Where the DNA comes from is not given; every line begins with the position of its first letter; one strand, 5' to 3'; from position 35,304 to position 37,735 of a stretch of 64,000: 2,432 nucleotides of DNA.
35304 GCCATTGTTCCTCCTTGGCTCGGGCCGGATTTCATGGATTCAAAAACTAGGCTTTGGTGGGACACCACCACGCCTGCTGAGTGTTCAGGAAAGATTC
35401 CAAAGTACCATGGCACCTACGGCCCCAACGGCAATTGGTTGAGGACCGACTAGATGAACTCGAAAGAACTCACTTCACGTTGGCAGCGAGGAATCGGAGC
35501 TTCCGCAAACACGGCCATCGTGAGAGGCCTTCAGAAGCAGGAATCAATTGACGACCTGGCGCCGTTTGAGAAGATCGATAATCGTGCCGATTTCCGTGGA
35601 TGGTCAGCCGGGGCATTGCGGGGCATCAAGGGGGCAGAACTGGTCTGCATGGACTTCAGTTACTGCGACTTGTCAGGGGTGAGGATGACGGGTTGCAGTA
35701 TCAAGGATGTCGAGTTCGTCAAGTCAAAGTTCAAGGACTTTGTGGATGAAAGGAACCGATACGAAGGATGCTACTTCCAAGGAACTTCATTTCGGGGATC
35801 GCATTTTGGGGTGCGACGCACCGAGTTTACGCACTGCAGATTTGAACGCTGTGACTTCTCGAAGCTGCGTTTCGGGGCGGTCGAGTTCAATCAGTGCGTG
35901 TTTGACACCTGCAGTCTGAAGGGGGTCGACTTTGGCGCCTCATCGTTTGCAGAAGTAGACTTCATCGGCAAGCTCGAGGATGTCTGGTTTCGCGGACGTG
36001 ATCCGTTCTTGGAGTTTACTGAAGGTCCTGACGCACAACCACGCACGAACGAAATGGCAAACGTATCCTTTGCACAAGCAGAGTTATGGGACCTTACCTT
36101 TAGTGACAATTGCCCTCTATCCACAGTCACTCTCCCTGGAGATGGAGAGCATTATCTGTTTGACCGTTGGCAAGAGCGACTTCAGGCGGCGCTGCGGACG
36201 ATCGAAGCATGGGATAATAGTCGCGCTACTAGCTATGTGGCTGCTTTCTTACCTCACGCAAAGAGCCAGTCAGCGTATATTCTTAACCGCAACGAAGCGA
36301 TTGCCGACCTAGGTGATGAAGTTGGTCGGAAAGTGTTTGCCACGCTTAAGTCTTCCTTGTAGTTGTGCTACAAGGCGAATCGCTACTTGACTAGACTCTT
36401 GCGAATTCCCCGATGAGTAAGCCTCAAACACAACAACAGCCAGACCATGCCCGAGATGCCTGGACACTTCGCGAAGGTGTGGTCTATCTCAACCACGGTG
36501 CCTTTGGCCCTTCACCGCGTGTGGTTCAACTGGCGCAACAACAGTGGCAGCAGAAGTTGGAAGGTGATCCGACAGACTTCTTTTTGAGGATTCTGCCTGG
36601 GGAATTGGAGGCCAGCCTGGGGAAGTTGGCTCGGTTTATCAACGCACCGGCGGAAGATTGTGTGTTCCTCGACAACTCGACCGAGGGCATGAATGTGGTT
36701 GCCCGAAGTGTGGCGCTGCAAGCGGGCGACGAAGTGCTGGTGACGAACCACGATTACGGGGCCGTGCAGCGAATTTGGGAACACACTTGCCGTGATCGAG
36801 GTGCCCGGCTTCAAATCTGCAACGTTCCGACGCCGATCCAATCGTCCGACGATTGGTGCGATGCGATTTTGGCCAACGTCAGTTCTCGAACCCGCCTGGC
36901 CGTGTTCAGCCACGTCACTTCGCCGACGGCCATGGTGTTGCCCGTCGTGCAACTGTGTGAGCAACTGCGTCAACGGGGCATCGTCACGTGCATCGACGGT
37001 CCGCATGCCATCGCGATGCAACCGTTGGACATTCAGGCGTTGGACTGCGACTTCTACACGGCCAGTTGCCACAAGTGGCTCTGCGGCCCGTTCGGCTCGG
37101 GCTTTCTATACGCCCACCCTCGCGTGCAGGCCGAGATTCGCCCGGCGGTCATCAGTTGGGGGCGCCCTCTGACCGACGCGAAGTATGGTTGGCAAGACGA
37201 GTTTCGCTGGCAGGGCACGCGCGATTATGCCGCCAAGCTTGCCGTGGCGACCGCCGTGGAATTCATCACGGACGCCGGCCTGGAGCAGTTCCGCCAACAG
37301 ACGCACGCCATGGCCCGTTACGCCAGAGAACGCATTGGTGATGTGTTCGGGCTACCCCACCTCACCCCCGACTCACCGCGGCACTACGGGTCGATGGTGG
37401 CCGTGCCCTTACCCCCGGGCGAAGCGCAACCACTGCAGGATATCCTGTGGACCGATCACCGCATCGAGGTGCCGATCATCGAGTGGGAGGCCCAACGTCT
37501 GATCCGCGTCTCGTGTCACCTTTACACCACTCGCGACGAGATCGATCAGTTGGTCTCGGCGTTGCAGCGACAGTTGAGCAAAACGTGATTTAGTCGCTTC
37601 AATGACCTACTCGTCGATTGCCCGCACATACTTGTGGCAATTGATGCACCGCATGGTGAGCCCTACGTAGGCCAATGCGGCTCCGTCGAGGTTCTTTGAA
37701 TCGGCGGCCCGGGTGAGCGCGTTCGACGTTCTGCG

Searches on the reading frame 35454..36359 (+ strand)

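Call 77: search_protein_families(library=pfam, proteins=[window:35454-36359:+], max_evalue=0.001)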
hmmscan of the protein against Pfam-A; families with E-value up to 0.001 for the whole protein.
window:35454-36359:+ (302 aa): 3 families
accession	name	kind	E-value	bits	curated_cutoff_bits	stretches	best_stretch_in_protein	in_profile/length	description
PF13599.13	Pentapeptide_4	-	3e-16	59.7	38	1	124-170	2-48/78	Pentapeptide repeat region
PF00805.28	Pentapeptide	-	3.9e-10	39.5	20.2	0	67-93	7-33/40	Pentapeptide repeats (8 copies)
PF13576.12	Pentapeptide_3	-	6.5e-09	36.3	27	1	104-148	2-47/48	Pentapeptide repeats (9 copies)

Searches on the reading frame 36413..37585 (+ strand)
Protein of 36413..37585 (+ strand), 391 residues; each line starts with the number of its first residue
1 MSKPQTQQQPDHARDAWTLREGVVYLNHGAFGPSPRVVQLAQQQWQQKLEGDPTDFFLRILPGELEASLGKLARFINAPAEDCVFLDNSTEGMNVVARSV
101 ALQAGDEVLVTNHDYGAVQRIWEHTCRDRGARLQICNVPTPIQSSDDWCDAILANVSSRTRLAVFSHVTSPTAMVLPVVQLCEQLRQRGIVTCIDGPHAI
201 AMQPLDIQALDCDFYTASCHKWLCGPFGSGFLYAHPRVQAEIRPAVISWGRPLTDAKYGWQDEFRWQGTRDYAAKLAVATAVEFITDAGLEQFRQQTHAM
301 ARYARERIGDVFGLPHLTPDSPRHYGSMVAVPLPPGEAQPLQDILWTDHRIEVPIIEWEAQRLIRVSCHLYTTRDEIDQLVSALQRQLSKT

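Call 77: search_protein_families(library=pfam, proteins=[window:36413-37585:+], max_evalue=0.001)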
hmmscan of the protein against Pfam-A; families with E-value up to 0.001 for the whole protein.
window:36413-37585:+ (391 aa): 2 families
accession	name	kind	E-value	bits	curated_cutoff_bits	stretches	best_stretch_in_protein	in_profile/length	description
PF00266.25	Aminotran_5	-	7.8e-44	150.6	21.5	1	71-380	51-371/371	Aminotransferase class-V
PF01053.26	Cys_Met_Meta_PP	-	1.2e-07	31.1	27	1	99-225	85-202/381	Cys/Met metabolism PLP-dependent enzyme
